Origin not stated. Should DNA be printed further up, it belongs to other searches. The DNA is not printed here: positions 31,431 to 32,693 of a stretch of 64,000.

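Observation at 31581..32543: Sortase-fold protein with both the catalytic His and Cys replaced, inserted between pstS' and pstB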

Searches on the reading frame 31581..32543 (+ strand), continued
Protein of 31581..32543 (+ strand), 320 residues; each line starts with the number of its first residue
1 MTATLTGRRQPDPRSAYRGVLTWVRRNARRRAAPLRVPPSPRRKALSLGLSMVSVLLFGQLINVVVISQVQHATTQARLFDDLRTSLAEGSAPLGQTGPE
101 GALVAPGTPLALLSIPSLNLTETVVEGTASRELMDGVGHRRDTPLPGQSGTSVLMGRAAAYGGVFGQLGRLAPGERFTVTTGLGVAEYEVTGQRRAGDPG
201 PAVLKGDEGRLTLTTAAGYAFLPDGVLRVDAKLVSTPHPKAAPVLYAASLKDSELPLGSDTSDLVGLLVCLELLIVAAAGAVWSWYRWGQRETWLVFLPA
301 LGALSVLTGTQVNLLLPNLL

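Call 18: find_encoding_contigs(protein=P0042, flank=10000, max_places=2)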
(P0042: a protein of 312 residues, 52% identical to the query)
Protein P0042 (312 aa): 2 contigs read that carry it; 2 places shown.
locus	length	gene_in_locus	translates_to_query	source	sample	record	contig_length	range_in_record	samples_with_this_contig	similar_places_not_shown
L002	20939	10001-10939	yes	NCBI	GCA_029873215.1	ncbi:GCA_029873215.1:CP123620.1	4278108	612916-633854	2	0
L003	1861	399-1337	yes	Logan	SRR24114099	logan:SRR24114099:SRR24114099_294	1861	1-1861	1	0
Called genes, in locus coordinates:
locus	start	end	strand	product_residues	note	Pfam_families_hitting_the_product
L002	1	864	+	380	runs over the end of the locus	-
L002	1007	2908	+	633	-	PF16640:Big_3_5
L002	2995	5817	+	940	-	-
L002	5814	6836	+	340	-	PF00528:BPD_transp_1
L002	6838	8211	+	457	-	PF00528:BPD_transp_1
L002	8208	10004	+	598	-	PF12849:PBP_like_2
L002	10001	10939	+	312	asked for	PF04203:Sortase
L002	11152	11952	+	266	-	PF02463:SMC_N (weak), PF00005:ABC_tran, PF13304:AAA_21 (weak)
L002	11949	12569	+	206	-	-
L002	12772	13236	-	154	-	PF22381:Staph_reg_Sar_Rot, PF01047:MarR, PF12802:MarR_2, PF13463:HTH_27 (weak), PF01022:HTH_5 (faint), PF09339:HTH_IclR (faint), PF13601:HTH_34 (weak)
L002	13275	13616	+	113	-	-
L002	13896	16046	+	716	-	-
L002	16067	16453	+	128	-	PF02575:YbaB_DNA_bd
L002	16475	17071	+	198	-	PF00633:HHH (weak), PF21176:RecR_HhH, PF02132:RecR_ZnF, PF01751:Toprim, PF13662:Toprim_4, PF21175:RecR_C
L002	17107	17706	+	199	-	PF16702:DUF5063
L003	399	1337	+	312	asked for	PF04203:Sortase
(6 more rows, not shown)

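Call 24: find_related_loci(query=A1, collection=genome_contigs, flank=10000)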
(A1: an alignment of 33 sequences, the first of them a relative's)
Query A1 (320 aa) in genome_contigs; peptide patterns used: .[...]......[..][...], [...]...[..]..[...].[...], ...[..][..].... (x = any residue, [..] = any of these).
600 stretches matched a pattern (row limit reached: there are more); 427 encode a relative of the query (tblastn E <= 1e-3); the best 80 are kept; 80 distinct loci.
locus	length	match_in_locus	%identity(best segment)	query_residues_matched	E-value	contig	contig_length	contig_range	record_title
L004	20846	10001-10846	60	39-320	1e-102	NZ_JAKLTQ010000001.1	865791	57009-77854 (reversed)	Arthrobacter hankyongi strain I2-34 1, whole genome shotgun sequence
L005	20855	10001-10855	62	36-320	1e-98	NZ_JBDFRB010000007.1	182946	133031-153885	Sinomonas halotolerans strain CCTCC AB2014300 Scaffold7, whole genome shotgun sequence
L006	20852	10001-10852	60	37-320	8e-98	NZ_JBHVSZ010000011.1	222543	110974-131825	Arthrobacter sp. NPDC058097 NPDC058097_T29_B4.ctg-0011, whole genome shotgun sequence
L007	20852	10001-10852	54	31-312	7e-85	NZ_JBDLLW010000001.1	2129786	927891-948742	Psychromicrobium sp. YIM B11713 Scaffold1, whole genome shotgun sequence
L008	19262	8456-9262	52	46-314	2e-82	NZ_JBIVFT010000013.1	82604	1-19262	Arthrobacter sp. NPDC090010 NPDC090010_195_A2.ctg-0013, whole genome shotgun sequence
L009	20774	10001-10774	52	63-320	3e-80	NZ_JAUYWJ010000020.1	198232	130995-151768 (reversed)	Streptomyces herbicida strain NEAU-HV9 Scaffold20, whole genome shotgun sequence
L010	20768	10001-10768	53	65-320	6e-79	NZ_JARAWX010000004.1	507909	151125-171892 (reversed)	Streptomyces sp. MI02-7b NODE_4_length_507909_cov_47.526825, whole genome shotgun sequence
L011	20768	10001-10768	53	65-320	4e-79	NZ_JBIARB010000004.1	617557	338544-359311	Streptomyces sp. NPDC002574 NPDC002574_298_G6.ctg-0004, whole genome shotgun sequence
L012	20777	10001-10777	51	62-320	2e-78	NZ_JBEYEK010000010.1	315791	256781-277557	Streptomyces sp. NPDC007851 NPDC007851_173_G5.ctg-0010, whole genome shotgun sequence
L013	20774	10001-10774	53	63-320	6e-78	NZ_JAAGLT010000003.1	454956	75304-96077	Streptomyces sp. SID12488 NODE_3_length_454956_cov_95.5693_ID_5/0, whole genome shotgun sequence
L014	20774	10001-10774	53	63-320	7e-78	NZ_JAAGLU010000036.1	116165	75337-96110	Streptomyces sp. SID12501 NODE_36_length_116165_cov_54.9017_ID_71/0, whole genome shotgun sequence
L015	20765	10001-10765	53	66-320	5e-77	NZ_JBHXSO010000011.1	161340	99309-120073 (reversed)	Streptomyces sp. NPDC058691 NPDC058691_T40_E7.ctg-0011, whole genome shotgun sequence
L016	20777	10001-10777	51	62-320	1e-76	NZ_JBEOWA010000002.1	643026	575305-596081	Streptomyces sp. NPDC002677 NPDC002677_82_B6.ctg-0002, whole genome shotgun sequence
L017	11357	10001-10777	51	62-320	1e-76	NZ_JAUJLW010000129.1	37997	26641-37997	Streptomyces gramineus strain A14 A14-GMCF-151_S234_L001_contig_129, whole genome shotgun sequence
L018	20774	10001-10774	51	63-320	9e-76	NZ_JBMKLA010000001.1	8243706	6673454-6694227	Streptomyces echiniscabiei strain WI04-05B 1, whole genome shotgun sequence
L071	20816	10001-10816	49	53-320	2e-68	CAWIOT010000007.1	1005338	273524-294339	MAG: uncultured Actinomycetota bacterium isolate MFD05442.bin.1.152 genome assembly, contig: contig_4839, whole genome s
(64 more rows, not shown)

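Call 27: predict_structure(alignment_id=A1)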
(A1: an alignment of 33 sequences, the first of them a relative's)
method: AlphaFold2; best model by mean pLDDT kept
length: 320 residues; sequences in the alignment: 33
mean_pLDDT: 80.1   pTM: 0.73
mean pLDDT of the five models: 80.1, 78.8, 78.4, 75.4, 74.0
residues with pLDDT >= 90: 104; 70-90: 157; 50-70: 26; < 50: 33
segments of 3 or more residues with pLDDT < 50: 1-19, 26-34, 317-320
pLDDT, mean of each block of 10 residues (from residue 1): 39 46 49 57 78 78 75 89 92 86 90 94 91 88 93 82 80 96 95 87 88 85 83 93 80 72 79 88 86 87 82 59
secondary structure, 60 per line:
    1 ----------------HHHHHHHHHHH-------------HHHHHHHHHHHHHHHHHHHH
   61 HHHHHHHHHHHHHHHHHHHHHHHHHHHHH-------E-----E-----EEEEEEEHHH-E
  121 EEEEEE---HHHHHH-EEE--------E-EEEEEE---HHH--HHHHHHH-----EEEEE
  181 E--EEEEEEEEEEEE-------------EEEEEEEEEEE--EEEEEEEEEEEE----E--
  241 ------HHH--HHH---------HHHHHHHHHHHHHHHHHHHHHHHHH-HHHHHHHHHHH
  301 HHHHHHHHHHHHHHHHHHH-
elements in order: H17-27 H41-89 E109-115 E120-126 H130-135 E137-139 E150-155 H164-170 E176-181 E184-195 E209-219 E222-233 H264-288 H290-319
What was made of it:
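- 31581..32543 (+): Pseudo-sortase gene (320 aa). Layout: Arg-rich cytoplasmic N-terminus, TM1, extracellular sortase-fold domain, then a C-terminal two-helix membrane hairpin ending in LLPNLL. AF2 model pLDDT 80.1 (call 27).
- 32367..32540 (+): C-terminal membrane hairpin: TM2 with the W-x-W-x-R-W motif, a short basic loop (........), TM3, and the terminal LLPNLL. AF2 helices 264-288 and 290-319 (call 27).
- On Sortase superfamily (Pfam PF04203): AF2 pLDDT 80.1 (call 27).
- Checked: The AlphaFold2 model has pLDDT 80.1 and pTM 0.73 (call 27).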

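Call 30: fold_search(model_id=the predicted structure, library=pdb)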
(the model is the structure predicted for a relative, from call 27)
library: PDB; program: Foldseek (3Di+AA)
matches with E <= 10: 216; with E <= 0.001: 130
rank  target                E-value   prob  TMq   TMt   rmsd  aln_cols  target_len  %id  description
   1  2xwg_C                2.6e-09  1.00  0.34  0.61   8.8       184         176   26  Crystal structure of sortase C-1 from Actinomyces oris (formerly Actinomyces naeslundii) (released 2011-02-23)
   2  6ixz_B                3.0e-09  1.00  0.37  0.65  12.6       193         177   20  X-ray structure of sortase C from Clostridium perfringens SM101 (released 2019-08-14)
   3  7d6t_B                3.1e-09  1.00  0.39  0.64   8.5       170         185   21  X-ray structure of Clostridium perfringens sortase C with the C-terminal cell wall sorting motif. (released 2021-06-02)
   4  6ixz_A                3.7e-09  1.00  0.39  0.63  12.6       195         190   20  X-ray structure of sortase C from Clostridium perfringens SM101 (released 2019-08-14)
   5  5k9a                  4.2e-09  1.00  0.35  0.52  13.4       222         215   18  Sortase A from Corynebacterium diphtheriae (released 2016-06-15)
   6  2xwg_D                4.7e-09  1.00  0.35  0.59   9.9       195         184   25  Crystal structure of sortase C-1 from Actinomyces oris (formerly Actinomyces naeslundii) (released 2011-02-23)
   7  2w1k_A                5.6e-09  1.00  0.35  0.53  11.1       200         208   22  Crystal Structure of Sortase C-3 (SRTC-3) from Streptococcus pneumoniae (released 2008-12-23)
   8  8t28                  7.1e-09  1.00  0.34  0.56   4.5       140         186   28  The crystal structure of SrtC2 sortase from Actinomyces oris (released 2024-04-17)
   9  5uus_A                7.1e-09  1.00  0.37  0.55   7.5       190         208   24  SrtF sortase from Corynebacterium diphtheriae (released 2017-03-22)
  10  2xwg_E                8.4e-09  1.00  0.35  0.61   3.2       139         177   29  Crystal structure of sortase C-1 from Actinomyces oris (formerly Actinomyces naeslundii) (released 2011-02-23)
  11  4d70_A                8.4e-09  1.00  0.42  0.80   3.7       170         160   19  Structural, biophysical and biochemical analyses of a Clostridium perfringens Sortase D5 transpeptidase (released 2015-07-15)
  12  2xwg_B                1.1e-08  1.00  0.34  0.58   9.7       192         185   26  Crystal structure of sortase C-1 from Actinomyces oris (formerly Actinomyces naeslundii) (released 2011-02-23)
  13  4g1j_A                1.2e-08  1.00  0.35  0.53  11.5       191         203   22  Sortase C1 of GBS Pilus Island 1 (released 2012-12-05)
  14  5go5                  1.3e-08  1.00  0.36  0.73   8.9       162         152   28  Structure of sortase E from Streptomyces avermitilis (released 2017-03-15)
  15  4g1j_B                1.5e-08  1.00  0.35  0.55  11.9       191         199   22  Sortase C1 of GBS Pilus Island 1 (released 2012-12-05)
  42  2xwg_A                6.0e-08  1.00  0.34  0.59   9.4       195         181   24  Crystal structure of sortase C-1 from Actinomyces oris (formerly Actinomyces naeslundii) (released 2011-02-23)
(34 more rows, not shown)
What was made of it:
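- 31581..32543 (+): Foldseek best 50 PDB matches all sortases (call 30).
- On Sortase superfamily (Pfam PF04203): The best 50 Foldseek PDB matches (all that were listed) are sortases, with probability 1.00 and target TM-score up to 0.80 (call 30).
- Closest known: Class E sortases. Same: Same beta-barrel fold (call 30).
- Closest known: Class C. Same: They supply eight of the ten best Foldseek matches (call 30).
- Checked: Foldseek's best 50 PDB matches (all that were listed) are all sortases, with probability 1.00 and target TM-score up to 0.80 (call 30).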

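Call 47: search_protein_representatives(alignment_id=A1)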
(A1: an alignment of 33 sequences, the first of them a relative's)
Query: 33 sequences, 310 profile positions. Proteins with E-value up to 0.001 (for the whole library): 8760; up to 1e-10: 2744; up to 1e-30: 496. The best 150 are listed.
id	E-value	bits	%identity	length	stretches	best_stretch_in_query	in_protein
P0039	1.7e-118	411.6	-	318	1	18-310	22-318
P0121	2.5e-110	384.8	-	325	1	33-310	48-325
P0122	8.4e-110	383.1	-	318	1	8-310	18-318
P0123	1.8e-109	382.0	-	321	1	14-310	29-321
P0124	1.7e-108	378.8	-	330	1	10-310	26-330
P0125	3.1e-101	354.9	-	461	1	23-310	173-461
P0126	1.4e-100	352.8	-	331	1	28-310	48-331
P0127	3.7e-100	351.4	-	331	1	19-309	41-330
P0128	7.6e-100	350.4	-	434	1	21-310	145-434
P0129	4.5e-99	347.8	-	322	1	19-310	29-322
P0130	1.2e-98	346.5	-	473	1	18-310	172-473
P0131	6.9e-98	343.9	-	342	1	18-310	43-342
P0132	5.8e-96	337.6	-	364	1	19-310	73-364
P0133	2.8e-95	335.4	-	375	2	93-310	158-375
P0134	9.5e-95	333.6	-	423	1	21-310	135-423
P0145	2.7e-91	322.3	-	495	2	12-234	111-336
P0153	4.9e-90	318.1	-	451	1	31-310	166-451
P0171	4.0e-84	298.7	-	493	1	34-310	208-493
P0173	1.0e-83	297.4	-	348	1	17-310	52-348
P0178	3.4e-83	295.7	-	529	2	21-229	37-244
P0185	1.9e-80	286.6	-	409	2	19-189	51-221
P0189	8.9e-80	284.4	-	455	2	15-230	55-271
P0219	8.9e-70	251.6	-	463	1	20-310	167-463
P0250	4.0e-64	233.0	-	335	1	32-309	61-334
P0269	1.9e-60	221.0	-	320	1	33-308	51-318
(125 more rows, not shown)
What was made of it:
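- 496 clusters at 50% identity reach E<=1e-30, and at least 427 species genomes encode a relative (calls 47, 24).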

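Call 51: find_encoding_contigs(protein=P0126, flank=10000, max_places=2)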
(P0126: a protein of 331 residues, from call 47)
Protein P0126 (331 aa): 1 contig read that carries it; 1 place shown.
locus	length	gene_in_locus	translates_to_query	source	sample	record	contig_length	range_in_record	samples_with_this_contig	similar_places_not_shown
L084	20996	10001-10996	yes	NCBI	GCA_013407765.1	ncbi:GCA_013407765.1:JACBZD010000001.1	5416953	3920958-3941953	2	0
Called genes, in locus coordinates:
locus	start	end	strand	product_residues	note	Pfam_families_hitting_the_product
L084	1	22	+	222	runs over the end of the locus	-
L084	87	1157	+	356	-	PF00528:BPD_transp_1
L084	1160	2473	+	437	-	PF00528:BPD_transp_1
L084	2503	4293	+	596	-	PF12849:PBP_like_2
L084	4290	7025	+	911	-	-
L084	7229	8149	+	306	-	-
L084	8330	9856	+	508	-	-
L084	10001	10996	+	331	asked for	PF04203:Sortase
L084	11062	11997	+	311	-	PF00005:ABC_tran, PF02463:SMC_N (weak), PF13304:AAA_21 (weak)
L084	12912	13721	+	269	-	-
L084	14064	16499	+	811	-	-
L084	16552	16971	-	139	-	PF01475:FUR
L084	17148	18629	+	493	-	PF00199:Catalase, PF06628:Catalase-rel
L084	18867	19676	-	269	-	PF00459:Inositol_P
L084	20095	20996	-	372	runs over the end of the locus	PF03193:RsgA_GTPase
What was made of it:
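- The Tyr-variant member P0126 has the same full module (call 51).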

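Call 52: find_encoding_contigs(protein=P0173, flank=10000, max_places=2)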
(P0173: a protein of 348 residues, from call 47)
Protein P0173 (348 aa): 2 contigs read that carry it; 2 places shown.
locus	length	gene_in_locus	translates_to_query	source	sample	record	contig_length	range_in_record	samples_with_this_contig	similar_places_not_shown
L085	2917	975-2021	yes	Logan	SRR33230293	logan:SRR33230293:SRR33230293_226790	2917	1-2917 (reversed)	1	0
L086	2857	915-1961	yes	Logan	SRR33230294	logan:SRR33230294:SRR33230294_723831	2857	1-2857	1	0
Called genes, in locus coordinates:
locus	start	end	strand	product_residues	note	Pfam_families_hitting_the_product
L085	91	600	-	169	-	-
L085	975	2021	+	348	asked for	PF04203:Sortase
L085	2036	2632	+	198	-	PF19843:DUF6318 (weak)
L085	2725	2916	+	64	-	?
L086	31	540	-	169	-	-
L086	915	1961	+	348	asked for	PF04203:Sortase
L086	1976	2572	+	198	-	PF19843:DUF6318 (weak)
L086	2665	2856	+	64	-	?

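Call 53: find_encoding_contigs(protein=P0269, flank=10000, max_places=2)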
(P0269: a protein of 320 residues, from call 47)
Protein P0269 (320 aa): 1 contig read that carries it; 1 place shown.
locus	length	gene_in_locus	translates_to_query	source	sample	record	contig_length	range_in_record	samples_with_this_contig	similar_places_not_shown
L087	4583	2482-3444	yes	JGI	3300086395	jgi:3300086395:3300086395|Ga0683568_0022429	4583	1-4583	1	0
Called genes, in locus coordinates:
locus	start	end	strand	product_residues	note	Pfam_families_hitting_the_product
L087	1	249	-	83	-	?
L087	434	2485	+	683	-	PF12849:PBP_like_2 (weak)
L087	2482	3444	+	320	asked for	PF04203:Sortase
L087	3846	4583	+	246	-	?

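Call 54: find_encoding_contigs(protein=P0250, flank=10000, max_places=2)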
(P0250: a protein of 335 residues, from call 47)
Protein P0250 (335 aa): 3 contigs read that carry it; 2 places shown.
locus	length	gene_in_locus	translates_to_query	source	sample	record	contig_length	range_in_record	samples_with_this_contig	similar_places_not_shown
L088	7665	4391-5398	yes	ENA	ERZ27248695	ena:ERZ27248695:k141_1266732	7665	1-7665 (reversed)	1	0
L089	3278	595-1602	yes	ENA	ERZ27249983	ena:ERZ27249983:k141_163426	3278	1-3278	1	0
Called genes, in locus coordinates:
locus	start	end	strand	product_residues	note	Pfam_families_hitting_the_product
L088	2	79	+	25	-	?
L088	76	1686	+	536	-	PF12849:PBP_like_2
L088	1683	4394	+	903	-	-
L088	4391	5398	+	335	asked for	PF04203:Sortase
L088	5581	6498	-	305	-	PF00440:TetR_N, PF02909:TetR_C_1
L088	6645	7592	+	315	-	PF00005:ABC_tran, PF13304:AAA_21, PF13732:DrrA1-3_C (weak)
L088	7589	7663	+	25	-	?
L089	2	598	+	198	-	?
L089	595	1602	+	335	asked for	PF04203:Sortase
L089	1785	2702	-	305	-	PF00440:TetR_N, PF02909:TetR_C_1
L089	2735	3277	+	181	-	?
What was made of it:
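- Some members are separated from pstB' yet still overlap the stop of a PstS' or ~900-aa gene (calls 53, 54).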

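Call 64: search_protein_families(library=pfam, proteins=[P0125, P0128, P0130, P0145, P0153, P0171, P0178, P0189, P0219, P0185], max_evalue=0.001)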
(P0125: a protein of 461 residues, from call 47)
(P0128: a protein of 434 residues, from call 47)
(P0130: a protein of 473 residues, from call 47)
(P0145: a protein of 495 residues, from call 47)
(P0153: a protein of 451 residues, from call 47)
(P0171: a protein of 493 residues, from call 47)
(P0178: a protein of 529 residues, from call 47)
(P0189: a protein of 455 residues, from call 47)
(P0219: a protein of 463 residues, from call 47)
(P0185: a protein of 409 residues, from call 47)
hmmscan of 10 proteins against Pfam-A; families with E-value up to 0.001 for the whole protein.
P0125 (461 aa): 1 family
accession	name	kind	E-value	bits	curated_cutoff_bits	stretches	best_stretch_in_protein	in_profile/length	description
PF04203.18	Sortase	-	5.1e-14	52.5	26.6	1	253-356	1-106/125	Sortase domain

P0128 (434 aa): 1 family
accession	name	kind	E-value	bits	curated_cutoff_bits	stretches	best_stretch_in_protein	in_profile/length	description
PF04203.18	Sortase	-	9.7e-14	51.6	26.6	1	227-308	1-83/125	Sortase domain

P0130 (473 aa): 1 family
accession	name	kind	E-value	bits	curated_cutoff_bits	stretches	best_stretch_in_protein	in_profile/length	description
PF04203.18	Sortase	-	3.7e-13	49.8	26.6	1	261-363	1-106/125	Sortase domain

P0145 (495 aa): 1 family
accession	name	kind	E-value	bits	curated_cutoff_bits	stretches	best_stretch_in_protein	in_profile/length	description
PF04203.18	Sortase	-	4.5e-11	43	26.6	1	205-286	1-83/125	Sortase domain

P0153 (451 aa): 1 family
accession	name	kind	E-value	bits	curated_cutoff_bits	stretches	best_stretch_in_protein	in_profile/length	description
PF04203.18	Sortase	-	7.6e-07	29.4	26.6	1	253-326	10-84/125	Sortase domain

P0171 (493 aa): 1 family
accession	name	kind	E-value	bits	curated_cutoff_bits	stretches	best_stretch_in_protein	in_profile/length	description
PF04203.18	Sortase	-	4.2e-12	46.4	26.6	1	277-397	1-124/125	Sortase domain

P0178 (529 aa): 1 family
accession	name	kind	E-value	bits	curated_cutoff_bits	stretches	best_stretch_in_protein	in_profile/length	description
PF04203.18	Sortase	-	1.1e-10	41.8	26.6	1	118-197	1-81/125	Sortase domain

P0189 (455 aa): 1 family
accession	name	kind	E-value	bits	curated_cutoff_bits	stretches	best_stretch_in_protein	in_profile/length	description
PF04203.18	Sortase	-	9.8e-11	41.9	26.6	1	144-225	1-83/125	Sortase domain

P0219 (463 aa): 1 family
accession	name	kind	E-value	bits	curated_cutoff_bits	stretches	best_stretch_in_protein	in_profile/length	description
PF04203.18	Sortase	-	7.7e-10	39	26.6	1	250-352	1-106/125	Sortase domain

P0185 (409 aa): 1 family
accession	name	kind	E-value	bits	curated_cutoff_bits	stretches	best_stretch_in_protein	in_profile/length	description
PF04203.18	Sortase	-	1.1e-11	45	26.6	1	135-220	1-87/125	Sortase domain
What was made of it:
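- Tried and rejected: Only the sortase domain was found (call 64).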
